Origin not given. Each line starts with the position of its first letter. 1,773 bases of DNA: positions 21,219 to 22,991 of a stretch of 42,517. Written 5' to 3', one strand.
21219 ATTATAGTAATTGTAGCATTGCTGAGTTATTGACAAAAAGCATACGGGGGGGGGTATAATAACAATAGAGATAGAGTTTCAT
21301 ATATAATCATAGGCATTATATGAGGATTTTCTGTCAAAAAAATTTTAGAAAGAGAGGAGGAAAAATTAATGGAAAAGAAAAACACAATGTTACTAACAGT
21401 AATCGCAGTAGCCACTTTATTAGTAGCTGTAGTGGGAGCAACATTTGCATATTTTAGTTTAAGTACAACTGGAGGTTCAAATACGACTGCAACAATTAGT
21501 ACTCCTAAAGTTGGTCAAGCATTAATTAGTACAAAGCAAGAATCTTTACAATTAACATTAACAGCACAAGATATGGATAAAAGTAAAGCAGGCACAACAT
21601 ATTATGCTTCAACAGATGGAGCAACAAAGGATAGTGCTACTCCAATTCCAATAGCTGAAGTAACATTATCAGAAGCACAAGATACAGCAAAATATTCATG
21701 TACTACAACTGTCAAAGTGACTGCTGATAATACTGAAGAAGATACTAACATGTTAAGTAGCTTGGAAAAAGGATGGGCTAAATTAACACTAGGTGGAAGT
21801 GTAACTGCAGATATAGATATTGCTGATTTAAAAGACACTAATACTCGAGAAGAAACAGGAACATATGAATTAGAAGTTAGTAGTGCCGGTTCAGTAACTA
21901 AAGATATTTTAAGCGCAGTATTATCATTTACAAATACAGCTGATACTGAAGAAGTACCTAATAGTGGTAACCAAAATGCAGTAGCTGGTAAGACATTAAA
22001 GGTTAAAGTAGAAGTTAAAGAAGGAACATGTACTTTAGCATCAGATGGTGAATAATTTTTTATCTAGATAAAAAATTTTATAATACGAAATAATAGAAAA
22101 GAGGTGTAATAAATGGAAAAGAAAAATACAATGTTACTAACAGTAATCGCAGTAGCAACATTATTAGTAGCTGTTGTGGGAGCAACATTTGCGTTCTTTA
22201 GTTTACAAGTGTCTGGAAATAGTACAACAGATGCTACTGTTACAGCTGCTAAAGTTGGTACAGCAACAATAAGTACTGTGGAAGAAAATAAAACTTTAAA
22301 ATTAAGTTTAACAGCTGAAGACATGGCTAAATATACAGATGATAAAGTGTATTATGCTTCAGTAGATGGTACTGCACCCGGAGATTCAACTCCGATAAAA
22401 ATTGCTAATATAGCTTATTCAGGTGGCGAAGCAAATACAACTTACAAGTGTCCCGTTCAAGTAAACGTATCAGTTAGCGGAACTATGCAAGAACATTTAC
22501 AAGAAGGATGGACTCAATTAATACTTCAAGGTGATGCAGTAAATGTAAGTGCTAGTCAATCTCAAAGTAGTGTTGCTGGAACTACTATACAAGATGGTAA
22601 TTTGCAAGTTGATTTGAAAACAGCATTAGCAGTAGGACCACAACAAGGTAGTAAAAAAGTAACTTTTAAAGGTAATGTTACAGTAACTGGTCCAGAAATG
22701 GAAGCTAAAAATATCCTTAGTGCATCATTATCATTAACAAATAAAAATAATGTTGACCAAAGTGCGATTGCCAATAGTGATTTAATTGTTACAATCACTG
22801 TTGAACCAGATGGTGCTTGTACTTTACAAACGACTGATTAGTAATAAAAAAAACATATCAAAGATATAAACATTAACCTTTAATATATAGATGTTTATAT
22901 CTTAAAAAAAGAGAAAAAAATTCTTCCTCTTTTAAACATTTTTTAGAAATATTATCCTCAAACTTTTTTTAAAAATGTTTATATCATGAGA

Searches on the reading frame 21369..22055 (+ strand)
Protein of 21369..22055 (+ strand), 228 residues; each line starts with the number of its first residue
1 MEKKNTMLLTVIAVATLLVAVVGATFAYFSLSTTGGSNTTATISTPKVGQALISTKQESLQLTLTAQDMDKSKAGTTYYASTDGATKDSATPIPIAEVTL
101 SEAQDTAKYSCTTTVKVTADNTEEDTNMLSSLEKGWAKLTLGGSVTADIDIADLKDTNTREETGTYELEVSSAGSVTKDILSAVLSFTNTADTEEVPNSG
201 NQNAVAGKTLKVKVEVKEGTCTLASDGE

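Call 6: search_protein_families(library=pfam, proteins=[window:21369-22055:+], max_evalue=0.01)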
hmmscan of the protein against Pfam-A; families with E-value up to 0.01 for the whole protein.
window:21369-22055:+ (228 aa): 0 families

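Call 7: search_protein_families(library=ncbifam, proteins=[window:21369-22055:+], max_evalue=1)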
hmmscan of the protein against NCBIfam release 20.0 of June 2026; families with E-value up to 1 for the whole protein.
window:21369-22055:+ (228 aa): 4 families
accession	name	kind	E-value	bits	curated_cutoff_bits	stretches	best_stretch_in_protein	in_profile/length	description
NF002997.0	PRK03761.1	equivalog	0.015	13.4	683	1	15-140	6-128/783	LPS assembly protein LptD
TIGR03936.1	sam_1_link_chp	equivalog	0.12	12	71.9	1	55-194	59-199/209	TIGR03936 family radical SAM-associated protein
TIGR03931.1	T7SS_Rv3446c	hypoth_equivalog_domain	0.2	12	47.6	0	11-205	3-142/194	type VII secretion-associated protein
NF042931.1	SAG1386_EF1546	equivalog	0.36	10.9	80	0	3-86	25-87/158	SAG1386/EF1546 family surface-associated protein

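Call 8: find_encoding_contigs(protein=window:21369-22055:+, flank=3000, max_places=10)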
Protein window:21369-22055:+ (228 aa): no gene with exactly this product is on record in the collection.

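Call 9: find_homologous_proteins(query=window:21369-22055:+, max_evalue=0.001)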
Query window:21369-22055:+ (228 aa): 1639 proteins with E <= 0.001 among 3181 candidates; the best 120 are listed.
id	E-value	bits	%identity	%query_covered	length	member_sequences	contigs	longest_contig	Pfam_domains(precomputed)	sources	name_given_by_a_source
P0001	3.3e-132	456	100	100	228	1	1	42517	-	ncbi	-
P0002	2.5e-118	411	92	100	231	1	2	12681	-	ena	-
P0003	2.8e-99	349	80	100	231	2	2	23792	-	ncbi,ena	-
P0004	1.5e-97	343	78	100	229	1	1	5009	-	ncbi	-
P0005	1.1e-94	334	77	99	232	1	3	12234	-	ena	-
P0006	6.9e-86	305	71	100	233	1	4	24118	-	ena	-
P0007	6.9e-85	302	71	100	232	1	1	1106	-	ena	-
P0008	1.3e-65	239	62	97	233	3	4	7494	-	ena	-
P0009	6.2e-56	207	56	95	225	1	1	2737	-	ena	-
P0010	1.5e-49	187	55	98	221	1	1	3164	-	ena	-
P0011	3.1e-47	179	51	99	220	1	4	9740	-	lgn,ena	-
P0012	3.5e-46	176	47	98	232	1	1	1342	-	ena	-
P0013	1.5e-45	174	54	96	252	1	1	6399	-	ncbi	-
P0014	8.4e-43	165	48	98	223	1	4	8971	-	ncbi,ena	-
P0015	1.4e-37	148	51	95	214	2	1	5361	-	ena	-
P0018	6.9e-29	119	41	98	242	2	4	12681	-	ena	-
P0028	1.8e-26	111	50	63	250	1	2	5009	-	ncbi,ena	-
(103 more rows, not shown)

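Call 10: find_encoding_contigs(protein=P0002, flank=4000, max_places=6)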
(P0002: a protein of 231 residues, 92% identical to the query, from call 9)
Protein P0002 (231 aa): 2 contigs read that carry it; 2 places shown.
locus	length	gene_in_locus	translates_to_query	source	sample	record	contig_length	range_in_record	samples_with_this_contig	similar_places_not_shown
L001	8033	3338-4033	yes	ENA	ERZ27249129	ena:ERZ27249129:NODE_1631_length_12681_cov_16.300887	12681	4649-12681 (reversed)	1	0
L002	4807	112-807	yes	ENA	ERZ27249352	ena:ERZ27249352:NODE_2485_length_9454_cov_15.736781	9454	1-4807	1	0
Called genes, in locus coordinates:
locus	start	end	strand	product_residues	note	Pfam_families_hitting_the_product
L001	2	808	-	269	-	?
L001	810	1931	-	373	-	PF04055:Radical_SAM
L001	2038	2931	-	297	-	PF00126:HTH_1, PF03466:LysR_substrate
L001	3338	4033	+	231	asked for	-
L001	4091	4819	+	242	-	-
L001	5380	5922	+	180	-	PF00300:His_Phos_1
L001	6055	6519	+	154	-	PF00293:NUDIX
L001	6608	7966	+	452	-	PF01381:HTH_3, PF07022:Phage_CI_repr (weak), PF12844:HTH_19, PF13443:HTH_26, PF13560:HTH_31 (weak)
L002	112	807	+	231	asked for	-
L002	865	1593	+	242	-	-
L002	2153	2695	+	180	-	PF00300:His_Phos_1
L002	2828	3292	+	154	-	PF00293:NUDIX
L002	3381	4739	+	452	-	PF01381:HTH_3, PF07022:Phage_CI_repr (weak), PF12844:HTH_19, PF13443:HTH_26, PF13560:HTH_31 (weak)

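Call 11: find_encoding_contigs(protein=P0003, flank=4000, max_places=6)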
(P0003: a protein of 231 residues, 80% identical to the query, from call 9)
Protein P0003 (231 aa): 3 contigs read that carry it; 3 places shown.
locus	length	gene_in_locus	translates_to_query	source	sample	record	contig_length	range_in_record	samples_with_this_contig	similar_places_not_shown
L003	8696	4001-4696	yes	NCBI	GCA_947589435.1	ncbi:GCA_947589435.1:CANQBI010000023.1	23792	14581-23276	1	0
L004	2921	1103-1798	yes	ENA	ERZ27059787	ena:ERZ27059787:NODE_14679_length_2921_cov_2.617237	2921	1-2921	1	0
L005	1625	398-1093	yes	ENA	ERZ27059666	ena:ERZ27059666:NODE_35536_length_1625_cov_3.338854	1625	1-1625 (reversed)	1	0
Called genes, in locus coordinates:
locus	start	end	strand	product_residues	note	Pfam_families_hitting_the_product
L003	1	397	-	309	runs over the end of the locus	-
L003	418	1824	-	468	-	PF02976:MutH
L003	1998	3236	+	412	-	PF00145:DNA_methylase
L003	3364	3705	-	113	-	-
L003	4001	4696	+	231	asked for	-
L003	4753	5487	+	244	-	-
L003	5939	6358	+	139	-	PF07486:Hydrolase_2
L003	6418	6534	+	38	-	-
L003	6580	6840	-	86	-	PF01381:HTH_3 (weak), PF13443:HTH_26 (weak)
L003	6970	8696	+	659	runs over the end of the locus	PF17191:RecG_wedge, PF07517:SecA_DEAD (faint), PF00270:DEAD, PF04851:ResIII, PF00271:Helicase_C, PF19833:RecG_dom3_C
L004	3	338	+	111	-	?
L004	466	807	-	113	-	-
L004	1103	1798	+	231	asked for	-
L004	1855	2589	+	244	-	-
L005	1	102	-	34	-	?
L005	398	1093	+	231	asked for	-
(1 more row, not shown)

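Call 12: find_encoding_contigs(protein=P0005, flank=4000, max_places=6)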
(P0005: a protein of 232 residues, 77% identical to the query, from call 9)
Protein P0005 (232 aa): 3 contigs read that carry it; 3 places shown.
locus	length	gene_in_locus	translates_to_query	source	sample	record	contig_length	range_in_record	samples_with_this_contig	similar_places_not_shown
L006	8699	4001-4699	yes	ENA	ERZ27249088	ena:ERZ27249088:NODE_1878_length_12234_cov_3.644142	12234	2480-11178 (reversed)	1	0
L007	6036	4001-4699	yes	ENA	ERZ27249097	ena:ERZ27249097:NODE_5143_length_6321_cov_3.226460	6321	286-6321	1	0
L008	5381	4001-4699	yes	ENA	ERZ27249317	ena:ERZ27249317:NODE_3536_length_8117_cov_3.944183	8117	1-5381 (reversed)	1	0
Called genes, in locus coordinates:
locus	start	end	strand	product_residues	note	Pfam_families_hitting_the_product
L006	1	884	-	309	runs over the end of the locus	-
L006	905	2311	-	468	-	PF02976:MutH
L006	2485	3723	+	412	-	PF00145:DNA_methylase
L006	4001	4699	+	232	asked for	-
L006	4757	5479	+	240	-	-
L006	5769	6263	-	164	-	-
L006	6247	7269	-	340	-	-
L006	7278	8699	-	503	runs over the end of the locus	PF03062:MBOAT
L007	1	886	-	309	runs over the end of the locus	-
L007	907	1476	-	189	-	-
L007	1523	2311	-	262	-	PF02976:MutH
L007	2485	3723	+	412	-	PF00145:DNA_methylase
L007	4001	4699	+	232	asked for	-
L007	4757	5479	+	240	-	-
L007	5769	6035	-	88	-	?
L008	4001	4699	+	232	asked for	-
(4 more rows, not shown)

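Call 13: find_encoding_contigs(protein=P0006, flank=4000, max_places=6)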
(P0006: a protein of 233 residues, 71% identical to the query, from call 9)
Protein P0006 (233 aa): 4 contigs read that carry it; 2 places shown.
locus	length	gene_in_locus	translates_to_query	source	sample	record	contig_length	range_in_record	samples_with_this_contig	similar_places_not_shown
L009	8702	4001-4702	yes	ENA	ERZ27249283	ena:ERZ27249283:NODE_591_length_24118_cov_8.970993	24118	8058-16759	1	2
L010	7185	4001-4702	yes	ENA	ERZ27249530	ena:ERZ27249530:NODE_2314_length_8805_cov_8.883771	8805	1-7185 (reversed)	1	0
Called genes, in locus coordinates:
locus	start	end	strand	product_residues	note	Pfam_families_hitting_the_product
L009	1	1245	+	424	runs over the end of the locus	PF13173:AAA_14, PF13635:DUF4143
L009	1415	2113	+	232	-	-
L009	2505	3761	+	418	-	PF13173:AAA_14, PF13635:DUF4143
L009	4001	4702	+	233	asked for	-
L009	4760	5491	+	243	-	-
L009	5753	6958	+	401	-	PF01637:ATPase_2 (faint), PF13173:AAA_14, PF13635:DUF4143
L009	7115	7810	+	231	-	-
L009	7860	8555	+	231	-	-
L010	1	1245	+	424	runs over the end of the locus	PF13173:AAA_14, PF13635:DUF4143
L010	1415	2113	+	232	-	-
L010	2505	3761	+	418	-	PF13173:AAA_14, PF13635:DUF4143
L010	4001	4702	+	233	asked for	-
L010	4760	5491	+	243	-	-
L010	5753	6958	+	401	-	PF01637:ATPase_2 (faint), PF13173:AAA_14, PF13635:DUF4143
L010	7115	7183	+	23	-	?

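Call 16: find_encoding_contigs(protein=P0004, flank=4000, max_places=6)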
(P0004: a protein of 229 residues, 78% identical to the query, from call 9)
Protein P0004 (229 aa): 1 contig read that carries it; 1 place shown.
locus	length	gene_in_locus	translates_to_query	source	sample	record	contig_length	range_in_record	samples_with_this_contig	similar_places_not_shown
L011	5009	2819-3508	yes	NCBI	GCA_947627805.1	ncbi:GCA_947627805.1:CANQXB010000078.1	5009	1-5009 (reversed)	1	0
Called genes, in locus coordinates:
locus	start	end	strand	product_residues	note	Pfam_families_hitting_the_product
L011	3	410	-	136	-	?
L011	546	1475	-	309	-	-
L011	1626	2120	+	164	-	-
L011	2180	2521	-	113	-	-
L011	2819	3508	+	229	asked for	-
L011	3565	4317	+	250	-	-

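Call 17: find_encoding_contigs(protein=P0008, flank=4000, max_places=6)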
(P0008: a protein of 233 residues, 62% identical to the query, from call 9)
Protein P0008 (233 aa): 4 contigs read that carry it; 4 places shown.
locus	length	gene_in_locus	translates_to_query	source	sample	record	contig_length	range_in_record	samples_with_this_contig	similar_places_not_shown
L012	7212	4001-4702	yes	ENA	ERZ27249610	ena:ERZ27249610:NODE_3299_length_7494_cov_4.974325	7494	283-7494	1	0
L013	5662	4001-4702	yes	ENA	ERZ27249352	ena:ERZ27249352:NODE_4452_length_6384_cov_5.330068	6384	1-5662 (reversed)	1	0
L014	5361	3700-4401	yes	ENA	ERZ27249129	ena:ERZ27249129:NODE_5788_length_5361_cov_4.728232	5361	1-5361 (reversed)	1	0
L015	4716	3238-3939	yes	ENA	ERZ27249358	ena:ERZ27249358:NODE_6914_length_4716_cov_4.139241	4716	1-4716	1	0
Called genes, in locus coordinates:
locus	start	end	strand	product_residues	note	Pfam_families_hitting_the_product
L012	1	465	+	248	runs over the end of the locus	?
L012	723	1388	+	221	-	-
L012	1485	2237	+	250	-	-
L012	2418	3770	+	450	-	PF13173:AAA_14, PF13635:DUF4143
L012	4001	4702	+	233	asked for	-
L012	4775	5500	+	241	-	-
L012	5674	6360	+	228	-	-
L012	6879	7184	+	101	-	-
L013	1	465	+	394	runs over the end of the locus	?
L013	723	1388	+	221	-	-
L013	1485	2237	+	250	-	-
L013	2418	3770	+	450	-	PF13173:AAA_14, PF13635:DUF4143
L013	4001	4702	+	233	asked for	-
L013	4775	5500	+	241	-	-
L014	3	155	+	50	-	?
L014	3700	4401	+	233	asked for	-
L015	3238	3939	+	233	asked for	-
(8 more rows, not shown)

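Call 21: find_encoding_contigs(protein=P0028, flank=2500, max_places=10)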
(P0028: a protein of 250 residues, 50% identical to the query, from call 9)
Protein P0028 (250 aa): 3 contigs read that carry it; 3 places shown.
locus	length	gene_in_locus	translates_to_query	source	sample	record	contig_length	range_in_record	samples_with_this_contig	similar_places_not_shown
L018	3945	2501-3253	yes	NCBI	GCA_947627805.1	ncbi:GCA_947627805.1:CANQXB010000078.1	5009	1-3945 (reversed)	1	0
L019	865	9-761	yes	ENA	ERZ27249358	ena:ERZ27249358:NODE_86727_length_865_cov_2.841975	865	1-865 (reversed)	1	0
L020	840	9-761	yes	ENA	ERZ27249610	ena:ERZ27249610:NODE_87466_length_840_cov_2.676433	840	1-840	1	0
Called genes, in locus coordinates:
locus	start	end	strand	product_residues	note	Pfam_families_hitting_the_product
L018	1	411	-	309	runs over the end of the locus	-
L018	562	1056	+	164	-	-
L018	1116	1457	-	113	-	-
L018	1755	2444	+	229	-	-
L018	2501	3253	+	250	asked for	-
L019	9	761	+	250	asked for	-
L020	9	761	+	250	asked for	-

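Call 23: find_encoding_contigs(protein=P0018, flank=2500, max_places=10)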
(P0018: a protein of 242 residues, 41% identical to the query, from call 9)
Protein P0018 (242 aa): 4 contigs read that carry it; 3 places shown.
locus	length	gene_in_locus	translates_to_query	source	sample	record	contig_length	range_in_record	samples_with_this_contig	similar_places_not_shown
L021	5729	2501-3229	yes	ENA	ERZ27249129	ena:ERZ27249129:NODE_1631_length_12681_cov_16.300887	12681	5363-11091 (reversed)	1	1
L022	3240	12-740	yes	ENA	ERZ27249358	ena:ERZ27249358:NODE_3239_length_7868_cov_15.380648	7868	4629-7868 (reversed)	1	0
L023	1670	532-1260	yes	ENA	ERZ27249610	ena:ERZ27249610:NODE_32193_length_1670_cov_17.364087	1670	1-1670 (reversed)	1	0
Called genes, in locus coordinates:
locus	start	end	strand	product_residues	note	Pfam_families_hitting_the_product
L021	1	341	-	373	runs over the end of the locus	PF04055:Radical_SAM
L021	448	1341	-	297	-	PF00126:HTH_1, PF03466:LysR_substrate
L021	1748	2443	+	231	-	-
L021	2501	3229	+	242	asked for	-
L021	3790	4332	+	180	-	PF00300:His_Phos_1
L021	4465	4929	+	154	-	PF00293:NUDIX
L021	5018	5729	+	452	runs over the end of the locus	PF01381:HTH_3, PF07022:Phage_CI_repr (weak), PF12844:HTH_19, PF13443:HTH_26, PF13560:HTH_31 (weak)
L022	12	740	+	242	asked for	-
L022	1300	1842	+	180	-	PF00300:His_Phos_1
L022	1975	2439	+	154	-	PF00293:NUDIX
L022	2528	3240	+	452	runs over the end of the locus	PF01381:HTH_3, PF07022:Phage_CI_repr (weak), PF12844:HTH_19, PF13443:HTH_26, PF13560:HTH_31 (weak)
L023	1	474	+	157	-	?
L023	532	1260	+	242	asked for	-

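Call 24: find_encoding_contigs(protein=P0007, flank=2500, max_places=10)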
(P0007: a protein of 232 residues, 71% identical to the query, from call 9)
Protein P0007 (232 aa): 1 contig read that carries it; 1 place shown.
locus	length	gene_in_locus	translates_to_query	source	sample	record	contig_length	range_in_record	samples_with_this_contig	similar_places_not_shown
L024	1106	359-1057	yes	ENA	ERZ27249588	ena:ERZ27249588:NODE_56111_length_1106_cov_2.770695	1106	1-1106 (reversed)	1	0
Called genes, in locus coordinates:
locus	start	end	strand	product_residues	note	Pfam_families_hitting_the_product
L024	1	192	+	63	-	?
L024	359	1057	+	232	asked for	-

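Call 28: find_related_loci(query=A1, collection=metagenome_contigs, flank=1500)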
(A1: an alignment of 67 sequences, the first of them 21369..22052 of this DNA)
Query A1 (228 aa) in metagenome_contigs; peptide patterns used: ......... (x = any residue, [..] = any of these).
304 stretches matched a pattern; 128 encode a relative of the query (tblastn E <= 1e-3); the best 80 are kept; 80 distinct loci.
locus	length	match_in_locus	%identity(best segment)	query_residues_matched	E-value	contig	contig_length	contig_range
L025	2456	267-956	38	1-221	1e-26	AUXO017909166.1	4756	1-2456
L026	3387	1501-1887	47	1-122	2e-21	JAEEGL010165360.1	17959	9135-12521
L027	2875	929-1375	43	1-147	5e-21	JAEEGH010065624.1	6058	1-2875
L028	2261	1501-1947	43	1-147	5e-21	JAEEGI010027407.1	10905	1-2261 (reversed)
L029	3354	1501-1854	47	1-117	8e-21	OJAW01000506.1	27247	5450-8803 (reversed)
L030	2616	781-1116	47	1-112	8e-20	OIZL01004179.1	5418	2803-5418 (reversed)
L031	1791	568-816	55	1-82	1e-17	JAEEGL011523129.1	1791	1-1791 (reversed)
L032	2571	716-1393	36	1-223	8e-16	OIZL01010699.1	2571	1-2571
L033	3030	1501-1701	58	1-74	3e-15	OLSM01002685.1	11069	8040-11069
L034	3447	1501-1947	36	1-145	6e-15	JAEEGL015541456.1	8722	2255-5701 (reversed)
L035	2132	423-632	56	1-69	9e-15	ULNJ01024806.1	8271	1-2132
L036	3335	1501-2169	31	1-221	3e-14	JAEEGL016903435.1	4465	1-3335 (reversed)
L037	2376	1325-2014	33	1-222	5e-14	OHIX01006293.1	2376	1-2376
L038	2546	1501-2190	33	1-222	5e-14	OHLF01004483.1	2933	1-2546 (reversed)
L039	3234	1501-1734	50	1-77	7e-14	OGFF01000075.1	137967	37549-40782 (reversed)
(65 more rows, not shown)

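Call 35: predict_structure(alignment_id=A1)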
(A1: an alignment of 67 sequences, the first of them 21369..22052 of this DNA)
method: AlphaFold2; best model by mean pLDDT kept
length: 228 residues; sequences in the alignment: 67
mean_pLDDT: 84.1   pTM: 0.76
mean pLDDT of the five models: 84.1, 83.7, 83.4, 83.0, 82.7
residues with pLDDT >= 90: 150; 70-90: 26; 50-70: 26; < 50: 26
segments of 3 or more residues with pLDDT < 50: 1-3, 11-14, 21-23, 25-34
pLDDT, mean of each block of 10 residues (from residue 1): 48 49 48 54 81 97 94 94 94 97 93 97 90 95 98 96 95 93 97 62 88 97 79
secondary structure, 60 per line:
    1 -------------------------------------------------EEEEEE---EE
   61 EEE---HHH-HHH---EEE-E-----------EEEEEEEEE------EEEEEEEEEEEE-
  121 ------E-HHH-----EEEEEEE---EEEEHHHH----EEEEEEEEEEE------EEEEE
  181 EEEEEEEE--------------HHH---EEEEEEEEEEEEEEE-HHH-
elements in order: E50-55 E59-63 E77-79 E93-101 E108-119 E137-143 E147-150 H151-154 E159-169 E176-188 E209-223

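Call 38: fold_search(model_id=the predicted structure, library=pdb)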
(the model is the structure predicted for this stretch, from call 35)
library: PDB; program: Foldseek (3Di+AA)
matches with E <= 10: 1058; with E <= 0.001: 2
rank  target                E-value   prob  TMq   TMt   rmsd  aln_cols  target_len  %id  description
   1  8r6x_C                2.2e-04  0.63  0.18  0.18  26.3       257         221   10  Cryo-EM structure of a coxsackievirus A6 virus-like particle (released 2024-10-16)
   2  5x7o_A                1.0e-03  0.44  0.16  0.05  12.0       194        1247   11  Crystal structure of Paenibacillus sp. 598K alpha-1,6-glucosyltransferase (released 2017-07-26)
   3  6mkz_A                1.4e-03  0.87  0.24  0.31  11.9       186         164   11  Crystal structure of murine 4-1BB/4-1BBL complex (released 2018-12-19)
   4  4jdo_B                3.7e-03  0.93  0.29  0.31  12.4       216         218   11  Secreted chlamydial protein pgp3, coiled-coil deletion (released 2013-06-05)
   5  4jdo_E                3.9e-03  0.93  0.27  0.29  11.3       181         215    9  Secreted chlamydial protein pgp3, coiled-coil deletion (released 2013-06-05)
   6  2xvg                  3.9e-03  0.14  0.13  0.05  21.4       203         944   11  crystal structure of alpha-xylosidase (GH31) from Cellvibrio japonicus (released 2011-04-13)
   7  1iqa_A                5.2e-03  0.47  0.21  0.27  15.1       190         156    9  CRYSTAL STRUCTURE OF THE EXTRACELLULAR DOMAIN OF MOUSE RANK LIGAND (released 2002-03-13)
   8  1k42_MODEL_1_A        6.9e-03  0.41  0.21  0.25  13.7       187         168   12  The Solution Structure of the CBM4-2 Carbohydrate Binding Module from a Thermostable Rhodothermus marinus Xyla (released 2002-05-29)
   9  4jdm_B                7.3e-03  0.85  0.26  0.23  12.2       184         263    8  Secreted Chlamydial Protein PGP3, full-length (released 2013-06-05)
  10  2x29                  7.3e-03  0.57  0.22  0.30  12.2       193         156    9  Crystal structure of human4-1BB ligand ectodomain (released 2010-03-23)
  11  6mgp_A                9.7e-03  0.44  0.20  0.28  11.5       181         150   12  Structure of human 4-1BB / 4-1BBL complex (released 2018-11-14)
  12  9h8b_A0               1.0e-02  0.44  0.19  0.26  14.1       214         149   10  Ex vivo cannulae fiber structure of Pyrodictium abyssi (released 2024-12-18)
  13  4jgy_C                1.1e-02  0.75  0.25  0.24   8.9       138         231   14  Crystal structure of human coxsackievirus A16 uncoating intermediate (space group P4232) (released 2013-06-05)
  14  6bwv_B                1.1e-02  0.47  0.21  0.30  10.6       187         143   11  Crystal Structure of the 4-1BB/4-1BBL Complex (released 2018-05-09)
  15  1jtz_X                1.1e-02  0.38  0.18  0.24  12.9       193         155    8  CRYSTAL STRUCTURE OF TRANCE/RANKL CYTOKINE. (released 2001-09-12)
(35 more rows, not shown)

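Call 40: search_solved_structures(query=A1, max_evalue=10, show_alignments=2)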
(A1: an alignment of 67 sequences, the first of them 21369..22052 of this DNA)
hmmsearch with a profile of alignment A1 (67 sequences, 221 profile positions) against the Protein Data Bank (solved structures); distinct sequences matched with E-value up to 10: 0.

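Call 55: search_protein_families(library=pfam, alignment_id=A1, max_evalue=1)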
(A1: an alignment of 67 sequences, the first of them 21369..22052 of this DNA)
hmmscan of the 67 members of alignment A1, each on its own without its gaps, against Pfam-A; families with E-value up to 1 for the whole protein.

A. member 1, window:21369-22052:+ (228 aa): 0 families

B. families by the number of members that match (of 67 scanned): 73 families (the first 25 are shown)
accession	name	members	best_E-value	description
PF12389.13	Peptidase_M73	11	0.0033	Camelysin metallo-endopeptidase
PF07009.16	NusG_II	6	0.003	NusG domain II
PF02203.21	TarH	5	0.029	Tar ligand binding domain homologue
PF13624.11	SurA_N_3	5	0.034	SurA-like N-terminal domain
PF10099.14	RskA_C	3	0.038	Anti-sigma-K factor rskA, C-terminal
PF13800.11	Sigma_reg_N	3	0.14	Sigma factor regulator N-terminal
PF02706.20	Wzz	2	0.01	Chain length determinant protein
PF09981.14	DUF2218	2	0.058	Uncharacterized protein conserved in bacteria (DUF2218)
PF18938.6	aRib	2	0.094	Atypical Rib domain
PF13273.12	DUF4064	2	0.13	Protein of unknown function (DUF4064)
PF04573.17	SPC22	2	0.16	Signal peptidase subunit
PF01115.22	F_actin_cap_B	2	0.19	F-actin capping protein, beta subunit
PF06072.16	Herpes_US9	2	0.19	Alphaherpesvirus tegument protein US9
PF23157.1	DUF7055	2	0.19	Domain of unknown function (DUF7055)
PF21827.1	New_glue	2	0.36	New glue protein family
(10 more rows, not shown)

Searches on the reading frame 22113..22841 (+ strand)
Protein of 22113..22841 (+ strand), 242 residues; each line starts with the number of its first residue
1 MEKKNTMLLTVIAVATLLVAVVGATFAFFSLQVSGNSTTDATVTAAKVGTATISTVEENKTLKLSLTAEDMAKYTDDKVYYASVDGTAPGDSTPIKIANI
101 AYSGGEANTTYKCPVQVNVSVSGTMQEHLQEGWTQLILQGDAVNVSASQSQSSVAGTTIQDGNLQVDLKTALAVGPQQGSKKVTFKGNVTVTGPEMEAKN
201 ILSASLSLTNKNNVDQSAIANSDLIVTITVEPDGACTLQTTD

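Call 6: search_protein_families(library=pfam, proteins=[window:22113-22841:+], max_evalue=0.01)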
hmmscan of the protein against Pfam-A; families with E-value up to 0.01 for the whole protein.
window:22113-22841:+ (242 aa): 0 families

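Call 7: search_protein_families(library=ncbifam, proteins=[window:22113-22841:+], max_evalue=1)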
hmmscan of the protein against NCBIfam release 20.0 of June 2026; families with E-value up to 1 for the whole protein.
window:22113-22841:+ (242 aa): 1 family
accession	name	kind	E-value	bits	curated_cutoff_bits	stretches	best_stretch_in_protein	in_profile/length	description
NF042931.1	SAG1386_EF1546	equivalog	0.12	12.5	80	1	3-92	25-87/158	SAG1386/EF1546 family surface-associated protein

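Call 20: find_encoding_contigs(protein=window:22113-22841:+, flank=2500, max_places=10)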
Protein window:22113-22841:+ (242 aa): no gene with exactly this product is on record in the collection.
